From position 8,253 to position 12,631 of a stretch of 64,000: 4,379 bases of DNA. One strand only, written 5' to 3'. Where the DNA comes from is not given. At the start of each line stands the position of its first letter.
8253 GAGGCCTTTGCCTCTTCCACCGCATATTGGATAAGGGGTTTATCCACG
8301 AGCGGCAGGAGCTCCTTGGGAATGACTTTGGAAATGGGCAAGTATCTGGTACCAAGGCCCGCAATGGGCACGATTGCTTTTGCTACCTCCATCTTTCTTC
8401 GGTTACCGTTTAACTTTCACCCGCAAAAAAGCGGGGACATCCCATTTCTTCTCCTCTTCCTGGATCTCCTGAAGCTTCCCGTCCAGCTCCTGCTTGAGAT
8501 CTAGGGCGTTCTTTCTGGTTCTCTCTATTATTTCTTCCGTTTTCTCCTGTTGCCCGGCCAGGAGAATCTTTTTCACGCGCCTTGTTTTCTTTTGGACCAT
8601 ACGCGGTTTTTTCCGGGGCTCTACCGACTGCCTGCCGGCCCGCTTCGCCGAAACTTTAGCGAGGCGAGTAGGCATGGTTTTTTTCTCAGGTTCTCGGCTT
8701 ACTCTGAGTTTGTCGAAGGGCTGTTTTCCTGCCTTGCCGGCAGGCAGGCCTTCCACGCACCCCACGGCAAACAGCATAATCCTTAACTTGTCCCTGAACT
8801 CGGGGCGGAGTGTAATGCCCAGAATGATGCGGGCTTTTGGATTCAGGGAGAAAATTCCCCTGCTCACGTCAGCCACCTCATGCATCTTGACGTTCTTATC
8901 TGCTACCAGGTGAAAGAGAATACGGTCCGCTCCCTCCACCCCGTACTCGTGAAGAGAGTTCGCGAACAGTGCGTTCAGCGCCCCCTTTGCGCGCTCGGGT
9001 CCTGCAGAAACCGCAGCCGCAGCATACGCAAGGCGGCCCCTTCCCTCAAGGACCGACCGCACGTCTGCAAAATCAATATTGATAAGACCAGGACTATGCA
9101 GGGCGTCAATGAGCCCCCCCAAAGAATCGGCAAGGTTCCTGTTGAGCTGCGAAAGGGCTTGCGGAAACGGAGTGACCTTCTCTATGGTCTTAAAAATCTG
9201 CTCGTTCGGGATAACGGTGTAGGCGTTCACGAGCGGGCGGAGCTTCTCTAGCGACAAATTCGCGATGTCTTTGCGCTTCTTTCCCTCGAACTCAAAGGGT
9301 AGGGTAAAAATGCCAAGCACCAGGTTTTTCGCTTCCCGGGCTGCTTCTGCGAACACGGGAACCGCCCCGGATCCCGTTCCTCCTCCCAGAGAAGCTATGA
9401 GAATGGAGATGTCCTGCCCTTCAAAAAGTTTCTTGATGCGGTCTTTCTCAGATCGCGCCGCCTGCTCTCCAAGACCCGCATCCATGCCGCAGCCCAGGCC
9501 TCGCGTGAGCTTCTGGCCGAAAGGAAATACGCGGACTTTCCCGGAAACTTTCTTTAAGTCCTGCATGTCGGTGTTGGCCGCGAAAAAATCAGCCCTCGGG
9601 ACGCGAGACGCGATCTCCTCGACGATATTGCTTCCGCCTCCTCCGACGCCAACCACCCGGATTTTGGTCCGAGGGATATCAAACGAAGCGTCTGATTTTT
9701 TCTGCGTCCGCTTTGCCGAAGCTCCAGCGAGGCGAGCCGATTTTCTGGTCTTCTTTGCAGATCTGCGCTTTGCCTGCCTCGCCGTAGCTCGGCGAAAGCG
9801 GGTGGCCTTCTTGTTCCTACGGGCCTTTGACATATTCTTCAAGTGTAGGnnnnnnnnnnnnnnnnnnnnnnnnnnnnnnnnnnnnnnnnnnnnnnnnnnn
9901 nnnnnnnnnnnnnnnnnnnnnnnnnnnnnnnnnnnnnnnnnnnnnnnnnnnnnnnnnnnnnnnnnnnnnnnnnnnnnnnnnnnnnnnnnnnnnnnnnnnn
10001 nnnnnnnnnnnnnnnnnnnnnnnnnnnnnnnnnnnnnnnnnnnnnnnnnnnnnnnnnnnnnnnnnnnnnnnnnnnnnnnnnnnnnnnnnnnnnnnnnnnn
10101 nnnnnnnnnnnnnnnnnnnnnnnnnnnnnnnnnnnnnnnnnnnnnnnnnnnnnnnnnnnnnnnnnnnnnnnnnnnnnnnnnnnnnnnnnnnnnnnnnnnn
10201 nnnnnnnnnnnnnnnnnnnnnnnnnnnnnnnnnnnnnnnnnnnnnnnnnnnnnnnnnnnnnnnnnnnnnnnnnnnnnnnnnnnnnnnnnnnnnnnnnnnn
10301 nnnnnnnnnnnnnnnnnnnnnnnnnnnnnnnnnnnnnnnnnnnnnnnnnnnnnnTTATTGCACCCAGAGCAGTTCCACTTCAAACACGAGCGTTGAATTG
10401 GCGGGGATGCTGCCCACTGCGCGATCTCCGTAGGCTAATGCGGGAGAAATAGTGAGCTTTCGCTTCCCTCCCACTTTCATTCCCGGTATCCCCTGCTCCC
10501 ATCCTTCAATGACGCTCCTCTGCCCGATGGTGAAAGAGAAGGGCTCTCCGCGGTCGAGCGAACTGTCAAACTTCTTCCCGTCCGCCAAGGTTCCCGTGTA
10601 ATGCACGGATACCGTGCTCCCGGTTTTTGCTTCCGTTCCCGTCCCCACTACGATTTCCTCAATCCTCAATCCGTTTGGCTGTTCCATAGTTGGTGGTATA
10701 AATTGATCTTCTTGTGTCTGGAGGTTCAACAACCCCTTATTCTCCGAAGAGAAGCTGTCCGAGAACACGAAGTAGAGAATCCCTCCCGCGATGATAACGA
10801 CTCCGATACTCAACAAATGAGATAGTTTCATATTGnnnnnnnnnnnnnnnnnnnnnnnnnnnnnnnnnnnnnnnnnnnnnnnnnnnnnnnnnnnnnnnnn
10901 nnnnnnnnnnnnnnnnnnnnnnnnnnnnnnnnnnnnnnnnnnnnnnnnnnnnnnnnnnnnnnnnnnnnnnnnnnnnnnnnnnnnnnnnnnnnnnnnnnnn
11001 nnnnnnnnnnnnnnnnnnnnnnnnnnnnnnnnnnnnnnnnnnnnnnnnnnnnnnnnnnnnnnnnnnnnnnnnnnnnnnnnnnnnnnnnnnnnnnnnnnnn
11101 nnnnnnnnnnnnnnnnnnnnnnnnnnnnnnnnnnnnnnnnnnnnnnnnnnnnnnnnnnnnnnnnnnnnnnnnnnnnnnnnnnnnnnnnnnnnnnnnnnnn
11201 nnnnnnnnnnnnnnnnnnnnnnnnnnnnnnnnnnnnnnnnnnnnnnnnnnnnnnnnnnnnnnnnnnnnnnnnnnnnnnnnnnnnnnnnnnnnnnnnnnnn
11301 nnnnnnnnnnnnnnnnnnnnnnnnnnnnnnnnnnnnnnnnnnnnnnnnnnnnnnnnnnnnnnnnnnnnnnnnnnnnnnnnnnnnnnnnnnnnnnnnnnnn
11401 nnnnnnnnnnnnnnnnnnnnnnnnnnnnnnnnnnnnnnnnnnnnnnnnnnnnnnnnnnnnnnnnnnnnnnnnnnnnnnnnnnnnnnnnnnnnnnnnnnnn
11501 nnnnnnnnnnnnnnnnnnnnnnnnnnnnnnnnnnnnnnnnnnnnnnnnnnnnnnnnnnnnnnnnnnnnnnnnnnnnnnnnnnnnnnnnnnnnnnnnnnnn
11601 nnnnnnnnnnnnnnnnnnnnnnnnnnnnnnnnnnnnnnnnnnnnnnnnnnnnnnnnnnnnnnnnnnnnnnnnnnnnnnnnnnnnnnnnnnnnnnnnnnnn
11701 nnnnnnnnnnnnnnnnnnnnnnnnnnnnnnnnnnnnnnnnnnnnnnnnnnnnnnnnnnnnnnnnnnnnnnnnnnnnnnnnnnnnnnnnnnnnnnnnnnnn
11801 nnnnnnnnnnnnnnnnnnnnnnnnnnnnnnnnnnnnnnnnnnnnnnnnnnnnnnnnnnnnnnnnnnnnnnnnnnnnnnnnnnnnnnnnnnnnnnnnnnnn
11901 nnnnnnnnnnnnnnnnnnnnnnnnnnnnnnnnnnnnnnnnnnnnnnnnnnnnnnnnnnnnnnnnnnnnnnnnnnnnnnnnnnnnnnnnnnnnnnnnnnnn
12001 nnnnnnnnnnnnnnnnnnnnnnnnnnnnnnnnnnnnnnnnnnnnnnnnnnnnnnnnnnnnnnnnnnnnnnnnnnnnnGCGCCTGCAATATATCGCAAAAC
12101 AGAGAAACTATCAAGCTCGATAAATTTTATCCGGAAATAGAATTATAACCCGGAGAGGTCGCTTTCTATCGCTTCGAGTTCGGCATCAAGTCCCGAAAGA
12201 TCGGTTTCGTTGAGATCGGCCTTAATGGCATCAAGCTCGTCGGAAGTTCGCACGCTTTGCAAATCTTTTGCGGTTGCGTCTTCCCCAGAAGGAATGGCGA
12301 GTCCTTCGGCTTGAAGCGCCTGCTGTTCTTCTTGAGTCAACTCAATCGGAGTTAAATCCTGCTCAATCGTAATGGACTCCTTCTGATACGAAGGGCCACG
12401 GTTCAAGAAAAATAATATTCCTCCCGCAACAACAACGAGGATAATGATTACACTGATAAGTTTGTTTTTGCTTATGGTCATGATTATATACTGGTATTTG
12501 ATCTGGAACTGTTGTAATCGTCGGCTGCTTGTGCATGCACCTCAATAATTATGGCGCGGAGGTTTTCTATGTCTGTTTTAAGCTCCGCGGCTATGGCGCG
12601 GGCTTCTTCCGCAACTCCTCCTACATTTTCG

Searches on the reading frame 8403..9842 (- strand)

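Call 51: search_protein_families(library=pfam, proteins=[window:8403-9842:-], max_evalue=0.00001)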
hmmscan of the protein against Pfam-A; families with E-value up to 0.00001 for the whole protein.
window:8403-9842:- (479 aa): 2 families
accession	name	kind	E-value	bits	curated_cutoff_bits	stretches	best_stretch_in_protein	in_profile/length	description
PF00091.31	Tubulin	-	4.9e-34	118.7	33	1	60-220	1-189/190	Tubulin/FtsZ family, GTPase domain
PF12327.13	FtsZ_C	-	2.5e-08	34.6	27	1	279-361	10-93/95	FtsZ family, C-terminal domain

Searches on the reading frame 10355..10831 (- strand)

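Call 51: search_protein_families(library=pfam, proteins=[window:10355-10831:-], max_evalue=0.00001)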
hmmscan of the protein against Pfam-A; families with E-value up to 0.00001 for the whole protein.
window:10355-10831:- (158 aa): 1 family
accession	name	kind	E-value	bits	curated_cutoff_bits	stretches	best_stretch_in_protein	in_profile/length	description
PF00254.34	FKBP_C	-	2e-37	127.8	21.1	1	66-155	3-94/94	FKBP-type peptidyl-prolyl cis-trans isomerase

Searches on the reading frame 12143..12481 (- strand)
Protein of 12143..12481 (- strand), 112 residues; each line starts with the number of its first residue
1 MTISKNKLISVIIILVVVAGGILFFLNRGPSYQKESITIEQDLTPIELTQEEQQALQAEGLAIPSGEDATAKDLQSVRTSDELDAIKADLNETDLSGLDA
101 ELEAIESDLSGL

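Call 3: search_protein_families(library=pfam, proteins=[window:12143-12481:-], max_evalue=1)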
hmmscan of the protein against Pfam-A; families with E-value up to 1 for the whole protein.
window:12143-12481:- (112 aa): 2 families
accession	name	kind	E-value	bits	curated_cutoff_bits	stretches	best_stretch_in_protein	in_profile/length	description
PF13974.11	YebO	-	0.051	14.2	27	1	11-79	2-67/80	YebO-like protein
PF15188.11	CCDC-167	-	0.95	10.2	27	0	38-78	22-62/84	Coiled-coil domain-containing protein 167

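Call 9: search_protein_families(library=ncbifam, proteins=[window:12146-12481:-], max_evalue=1)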
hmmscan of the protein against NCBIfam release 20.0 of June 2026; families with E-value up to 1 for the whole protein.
window:12146-12481:- (112 aa): 1 family
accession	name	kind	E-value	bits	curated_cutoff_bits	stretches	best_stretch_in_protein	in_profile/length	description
NF043017.1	DimsulpropLyDddP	equivalog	0.087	11.6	600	1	52-94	181-222/443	dimethylsulfonioproprionate lyase DddP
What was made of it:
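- On Phage tail tube / CIS inner tube (PF06841, TIGR02241): The window protein has no hit (calls 3, 9).
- Tried and rejected: Pfam and NCBIfam give no significant hit for the window protein or its partner (calls 3, 9).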

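Call 69: find_homologous_proteins(query=window:12146-12481:-, max_evalue=0.01)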
Query window:12146-12481:- (112 aa): 156 proteins with E <= 0.01 among 163 candidates; the best 120 are listed.
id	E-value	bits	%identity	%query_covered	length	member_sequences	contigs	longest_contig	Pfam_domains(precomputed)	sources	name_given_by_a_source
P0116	1.8e-60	219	100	100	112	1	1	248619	-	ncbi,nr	ncbi:MAG: hypothetical protein HY458_00865 [Parcubacteria group bacterium]|nr:hypothetical protein [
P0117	9.4e-52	191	85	100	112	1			-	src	-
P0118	1.0e-50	188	84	100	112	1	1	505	-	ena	-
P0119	2.9e-49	183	81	100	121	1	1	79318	-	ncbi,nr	ncbi:MAG: hypothetical protein HYW90_03295 [Candidatus Sungbacteria bacterium]|nr:hypothetical prote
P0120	3.9e-49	183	84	100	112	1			-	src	-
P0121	1.2e-48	181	82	96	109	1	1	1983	-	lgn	-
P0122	6.2e-48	179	80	100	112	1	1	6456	-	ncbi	-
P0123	7.7e-48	178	83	100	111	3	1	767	-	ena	-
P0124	1.0e-47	178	80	100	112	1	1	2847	-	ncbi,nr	ncbi:MAG: hypothetical protein HYY60_00735 [Parcubacteria group bacterium]|nr:hypothetical protein [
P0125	1.0e-47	178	83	97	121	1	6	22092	-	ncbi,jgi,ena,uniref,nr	ncbi:hypothetical protein COT82_01705 [Candidatus Campbellbacteria bacterium CG10_big_fil_rev_8_21_1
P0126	1.4e-47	178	80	100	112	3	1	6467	-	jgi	-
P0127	1.5e-47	178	81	96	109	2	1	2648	-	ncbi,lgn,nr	ncbi:MAG: hypothetical protein Q8P56_06320 [Candidatus Uhrbacteria bacterium]|nr:hypothetical protei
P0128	1.6e-47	177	84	96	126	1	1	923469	-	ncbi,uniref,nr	ncbi:MAG: hypothetical protein HYW89_04470 [Candidatus Sungiibacteriota bacterium]|uniref:Uncharacte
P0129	2.1e-47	177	81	100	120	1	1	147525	-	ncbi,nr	ncbi:MAG: hypothetical protein HYT67_00245 [Candidatus Yanofskybacteria bacterium]|nr:hypothetical p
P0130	2.1e-47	177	79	100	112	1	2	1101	-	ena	-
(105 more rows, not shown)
